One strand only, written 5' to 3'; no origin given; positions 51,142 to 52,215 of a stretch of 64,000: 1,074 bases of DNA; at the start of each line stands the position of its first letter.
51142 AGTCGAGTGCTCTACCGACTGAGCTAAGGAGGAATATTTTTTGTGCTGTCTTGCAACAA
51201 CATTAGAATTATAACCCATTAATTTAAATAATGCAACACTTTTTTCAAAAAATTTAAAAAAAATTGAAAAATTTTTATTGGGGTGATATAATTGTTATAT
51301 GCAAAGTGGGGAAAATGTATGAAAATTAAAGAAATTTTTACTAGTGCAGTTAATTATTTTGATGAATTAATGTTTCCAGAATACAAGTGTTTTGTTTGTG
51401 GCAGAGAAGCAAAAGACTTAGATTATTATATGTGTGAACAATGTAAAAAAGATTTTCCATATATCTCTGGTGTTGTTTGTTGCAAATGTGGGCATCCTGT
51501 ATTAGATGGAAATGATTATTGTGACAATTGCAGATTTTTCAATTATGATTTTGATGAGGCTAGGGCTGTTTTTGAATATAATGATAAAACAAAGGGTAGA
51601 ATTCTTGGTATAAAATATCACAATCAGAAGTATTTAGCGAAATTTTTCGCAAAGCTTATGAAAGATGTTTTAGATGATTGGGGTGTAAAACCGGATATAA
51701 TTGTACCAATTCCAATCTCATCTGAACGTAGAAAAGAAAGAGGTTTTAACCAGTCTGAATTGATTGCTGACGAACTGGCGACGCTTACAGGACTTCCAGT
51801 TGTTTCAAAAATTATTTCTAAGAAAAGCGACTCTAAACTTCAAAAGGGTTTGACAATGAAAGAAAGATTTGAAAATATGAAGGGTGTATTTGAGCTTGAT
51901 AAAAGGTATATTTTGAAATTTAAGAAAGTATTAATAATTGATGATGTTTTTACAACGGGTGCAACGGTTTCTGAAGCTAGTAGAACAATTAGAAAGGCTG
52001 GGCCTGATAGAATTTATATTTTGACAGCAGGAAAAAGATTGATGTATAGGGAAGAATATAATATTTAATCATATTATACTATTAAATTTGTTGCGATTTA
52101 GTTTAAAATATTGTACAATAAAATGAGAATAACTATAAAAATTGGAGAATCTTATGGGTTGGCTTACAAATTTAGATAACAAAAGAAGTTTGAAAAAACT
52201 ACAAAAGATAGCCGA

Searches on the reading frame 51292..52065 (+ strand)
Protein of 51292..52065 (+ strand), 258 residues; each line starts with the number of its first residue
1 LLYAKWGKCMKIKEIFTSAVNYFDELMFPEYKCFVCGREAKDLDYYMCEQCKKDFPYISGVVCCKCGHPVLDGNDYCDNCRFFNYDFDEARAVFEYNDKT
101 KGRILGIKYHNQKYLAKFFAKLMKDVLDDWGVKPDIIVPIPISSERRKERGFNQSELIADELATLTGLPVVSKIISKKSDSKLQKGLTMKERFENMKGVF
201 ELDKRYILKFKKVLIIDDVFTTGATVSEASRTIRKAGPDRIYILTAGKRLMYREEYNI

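Call 62: search_protein_families(library=pfam, proteins=[window:51292-52065:+], max_evalue=0.00001)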
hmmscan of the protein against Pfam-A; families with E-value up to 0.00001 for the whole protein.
window:51292-52065:+ (258 aa): 2 families
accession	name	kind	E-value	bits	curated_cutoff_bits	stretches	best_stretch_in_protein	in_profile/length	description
PF00156.33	Pribosyltran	-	1.4e-09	37.9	26.3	1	110-245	6-122/158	Phosphoribosyl transferase domain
PF18912.6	DZR_2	-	5.5e-09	36.2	27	1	25-81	3-56/56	Double zinc ribbon domain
